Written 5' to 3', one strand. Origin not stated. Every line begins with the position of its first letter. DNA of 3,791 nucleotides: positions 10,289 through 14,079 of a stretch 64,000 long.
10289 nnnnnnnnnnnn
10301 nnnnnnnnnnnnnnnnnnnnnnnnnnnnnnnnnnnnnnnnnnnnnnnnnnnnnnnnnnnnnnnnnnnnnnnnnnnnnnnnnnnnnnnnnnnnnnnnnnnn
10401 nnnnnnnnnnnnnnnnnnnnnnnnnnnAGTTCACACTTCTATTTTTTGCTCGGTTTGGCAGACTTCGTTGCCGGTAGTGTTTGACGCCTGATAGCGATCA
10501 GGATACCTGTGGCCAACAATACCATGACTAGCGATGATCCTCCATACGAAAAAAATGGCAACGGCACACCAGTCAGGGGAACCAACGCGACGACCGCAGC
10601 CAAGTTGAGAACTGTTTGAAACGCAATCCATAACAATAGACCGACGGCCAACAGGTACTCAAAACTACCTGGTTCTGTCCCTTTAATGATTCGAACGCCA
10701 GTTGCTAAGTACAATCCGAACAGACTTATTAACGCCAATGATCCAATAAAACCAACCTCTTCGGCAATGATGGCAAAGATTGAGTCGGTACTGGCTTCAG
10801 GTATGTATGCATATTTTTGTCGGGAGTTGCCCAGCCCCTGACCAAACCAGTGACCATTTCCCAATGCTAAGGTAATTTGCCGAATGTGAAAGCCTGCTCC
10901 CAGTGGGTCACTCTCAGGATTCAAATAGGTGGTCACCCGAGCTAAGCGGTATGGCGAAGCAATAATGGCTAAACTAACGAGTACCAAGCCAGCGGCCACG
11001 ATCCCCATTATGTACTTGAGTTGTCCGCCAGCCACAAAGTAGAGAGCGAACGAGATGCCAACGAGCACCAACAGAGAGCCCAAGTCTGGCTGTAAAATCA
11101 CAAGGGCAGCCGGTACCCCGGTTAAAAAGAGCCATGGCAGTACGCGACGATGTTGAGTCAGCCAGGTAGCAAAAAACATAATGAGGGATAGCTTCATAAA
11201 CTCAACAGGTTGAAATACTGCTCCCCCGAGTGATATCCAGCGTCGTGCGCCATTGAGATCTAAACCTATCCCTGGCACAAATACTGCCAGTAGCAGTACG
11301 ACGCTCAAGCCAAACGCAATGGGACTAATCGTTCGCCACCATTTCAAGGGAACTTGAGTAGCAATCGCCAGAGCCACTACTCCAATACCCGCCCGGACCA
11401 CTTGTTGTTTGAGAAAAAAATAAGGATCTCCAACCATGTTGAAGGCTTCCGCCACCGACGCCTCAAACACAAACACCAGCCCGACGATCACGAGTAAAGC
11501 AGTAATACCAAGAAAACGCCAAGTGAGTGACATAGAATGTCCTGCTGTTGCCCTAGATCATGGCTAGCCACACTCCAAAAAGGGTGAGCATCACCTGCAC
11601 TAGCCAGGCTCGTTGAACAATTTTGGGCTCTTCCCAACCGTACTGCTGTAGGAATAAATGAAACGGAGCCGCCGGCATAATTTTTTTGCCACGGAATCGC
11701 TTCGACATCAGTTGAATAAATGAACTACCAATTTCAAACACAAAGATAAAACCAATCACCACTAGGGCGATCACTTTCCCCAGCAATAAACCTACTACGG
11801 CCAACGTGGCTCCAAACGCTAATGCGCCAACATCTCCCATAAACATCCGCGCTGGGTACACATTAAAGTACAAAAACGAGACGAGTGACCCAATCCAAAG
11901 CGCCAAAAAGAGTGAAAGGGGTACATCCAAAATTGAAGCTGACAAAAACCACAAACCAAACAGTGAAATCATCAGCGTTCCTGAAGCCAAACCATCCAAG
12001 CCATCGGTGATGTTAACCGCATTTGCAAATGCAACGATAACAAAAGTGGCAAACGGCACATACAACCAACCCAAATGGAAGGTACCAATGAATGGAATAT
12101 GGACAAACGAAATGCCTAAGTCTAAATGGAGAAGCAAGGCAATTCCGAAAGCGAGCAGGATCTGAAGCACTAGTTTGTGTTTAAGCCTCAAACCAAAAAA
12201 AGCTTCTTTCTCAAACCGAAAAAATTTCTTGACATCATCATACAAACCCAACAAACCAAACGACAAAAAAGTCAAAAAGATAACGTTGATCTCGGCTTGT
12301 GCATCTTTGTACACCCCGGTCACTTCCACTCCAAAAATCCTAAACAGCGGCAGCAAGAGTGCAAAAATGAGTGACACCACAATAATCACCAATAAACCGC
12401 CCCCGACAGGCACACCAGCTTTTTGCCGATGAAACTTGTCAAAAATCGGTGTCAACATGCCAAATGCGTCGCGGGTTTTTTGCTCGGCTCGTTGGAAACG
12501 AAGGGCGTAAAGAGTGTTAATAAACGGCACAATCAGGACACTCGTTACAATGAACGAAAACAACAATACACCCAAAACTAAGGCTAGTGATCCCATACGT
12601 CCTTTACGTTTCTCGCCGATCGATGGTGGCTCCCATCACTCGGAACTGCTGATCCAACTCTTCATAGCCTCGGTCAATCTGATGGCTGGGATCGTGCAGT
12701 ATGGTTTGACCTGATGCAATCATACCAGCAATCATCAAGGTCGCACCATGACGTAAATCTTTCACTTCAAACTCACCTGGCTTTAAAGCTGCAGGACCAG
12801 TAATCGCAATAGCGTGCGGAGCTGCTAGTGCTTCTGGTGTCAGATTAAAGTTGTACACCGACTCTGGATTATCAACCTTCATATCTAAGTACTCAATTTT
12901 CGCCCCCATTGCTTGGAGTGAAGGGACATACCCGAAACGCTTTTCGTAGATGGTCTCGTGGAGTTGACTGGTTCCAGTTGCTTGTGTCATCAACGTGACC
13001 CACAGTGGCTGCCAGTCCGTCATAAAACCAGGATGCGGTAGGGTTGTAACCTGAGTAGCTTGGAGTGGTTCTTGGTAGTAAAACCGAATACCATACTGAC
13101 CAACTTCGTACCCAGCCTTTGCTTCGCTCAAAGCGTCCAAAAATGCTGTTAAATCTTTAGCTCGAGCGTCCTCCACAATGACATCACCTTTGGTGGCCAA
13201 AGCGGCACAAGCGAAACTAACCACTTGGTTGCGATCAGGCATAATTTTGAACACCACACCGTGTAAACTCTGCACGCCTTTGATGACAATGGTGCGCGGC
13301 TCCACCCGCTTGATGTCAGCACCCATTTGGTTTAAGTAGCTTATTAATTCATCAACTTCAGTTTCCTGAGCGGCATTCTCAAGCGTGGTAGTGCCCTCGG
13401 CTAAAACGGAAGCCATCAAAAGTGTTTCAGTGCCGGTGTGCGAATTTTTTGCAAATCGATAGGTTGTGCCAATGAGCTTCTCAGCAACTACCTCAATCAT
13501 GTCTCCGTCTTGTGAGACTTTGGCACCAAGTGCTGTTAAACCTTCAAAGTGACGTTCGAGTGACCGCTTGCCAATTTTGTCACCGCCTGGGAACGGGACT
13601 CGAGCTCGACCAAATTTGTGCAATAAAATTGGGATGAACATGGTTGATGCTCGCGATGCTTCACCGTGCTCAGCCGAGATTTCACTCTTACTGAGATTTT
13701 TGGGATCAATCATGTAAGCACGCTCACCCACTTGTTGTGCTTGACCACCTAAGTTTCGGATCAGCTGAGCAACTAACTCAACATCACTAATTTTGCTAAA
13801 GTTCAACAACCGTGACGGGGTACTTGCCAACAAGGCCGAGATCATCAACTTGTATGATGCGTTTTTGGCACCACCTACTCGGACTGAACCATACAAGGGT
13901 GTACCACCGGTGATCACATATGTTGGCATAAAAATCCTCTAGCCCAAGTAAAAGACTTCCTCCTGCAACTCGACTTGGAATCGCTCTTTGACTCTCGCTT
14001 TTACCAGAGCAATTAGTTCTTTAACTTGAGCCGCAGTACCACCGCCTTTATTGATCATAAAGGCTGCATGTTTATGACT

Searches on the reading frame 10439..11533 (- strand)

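Call 31: search_protein_families(library=pfam, proteins=[window:10439-11533:-], max_evalue=0.0001)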
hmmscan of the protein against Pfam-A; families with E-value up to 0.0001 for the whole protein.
window:10439-11533:- (364 aa): 1 family
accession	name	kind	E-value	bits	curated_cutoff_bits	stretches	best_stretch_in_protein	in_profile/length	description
PF01098.24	FTSW_RODA_SPOVE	-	1.4e-96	324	26.4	1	8-352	5-354/356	Cell cycle protein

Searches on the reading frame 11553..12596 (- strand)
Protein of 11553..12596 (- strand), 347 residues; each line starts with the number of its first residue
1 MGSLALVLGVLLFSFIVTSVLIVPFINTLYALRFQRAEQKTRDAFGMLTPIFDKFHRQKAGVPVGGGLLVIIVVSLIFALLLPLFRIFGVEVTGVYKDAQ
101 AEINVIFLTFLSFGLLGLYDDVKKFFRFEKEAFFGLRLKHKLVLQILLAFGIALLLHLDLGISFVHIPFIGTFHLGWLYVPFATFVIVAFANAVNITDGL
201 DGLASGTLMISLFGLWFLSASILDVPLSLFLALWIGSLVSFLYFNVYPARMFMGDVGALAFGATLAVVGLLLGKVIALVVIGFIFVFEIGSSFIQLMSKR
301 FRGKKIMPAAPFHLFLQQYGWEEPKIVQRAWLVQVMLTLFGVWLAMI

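Call 31: search_protein_families(library=pfam, proteins=[window:11553-12596:-], max_evalue=0.0001)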
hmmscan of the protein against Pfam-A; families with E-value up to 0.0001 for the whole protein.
window:11553-12596:- (347 aa): 1 family
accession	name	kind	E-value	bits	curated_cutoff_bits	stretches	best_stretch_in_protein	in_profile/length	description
PF00953.26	Glycos_transf_4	-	4.8e-32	111.6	27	1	105-271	3-158/160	Glycosyl transferase family 4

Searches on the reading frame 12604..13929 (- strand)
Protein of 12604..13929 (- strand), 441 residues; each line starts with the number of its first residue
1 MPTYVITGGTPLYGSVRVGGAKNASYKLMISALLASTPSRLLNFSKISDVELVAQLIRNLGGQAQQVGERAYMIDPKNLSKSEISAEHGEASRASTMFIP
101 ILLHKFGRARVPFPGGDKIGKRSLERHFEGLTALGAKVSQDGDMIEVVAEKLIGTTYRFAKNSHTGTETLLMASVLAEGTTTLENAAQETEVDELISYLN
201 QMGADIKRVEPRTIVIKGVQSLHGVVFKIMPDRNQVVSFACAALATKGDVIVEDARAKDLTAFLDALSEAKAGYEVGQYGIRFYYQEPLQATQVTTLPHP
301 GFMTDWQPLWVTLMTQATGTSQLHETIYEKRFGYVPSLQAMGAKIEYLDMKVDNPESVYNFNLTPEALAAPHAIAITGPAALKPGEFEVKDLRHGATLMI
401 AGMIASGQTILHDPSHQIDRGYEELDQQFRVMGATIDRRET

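Call 32: search_protein_families(library=pfam, proteins=[window:12604-13929:-], max_evalue=0.0001)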
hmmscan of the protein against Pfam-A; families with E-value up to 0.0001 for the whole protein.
window:12604-13929:- (441 aa): 1 family
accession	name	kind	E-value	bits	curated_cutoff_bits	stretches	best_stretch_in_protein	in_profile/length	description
PF00275.25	EPSP_synthase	-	1.6e-66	225.3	22.8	1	7-426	2-414/417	EPSP synthase (3-phosphoshikimate 1-carboxyvinyltransferase)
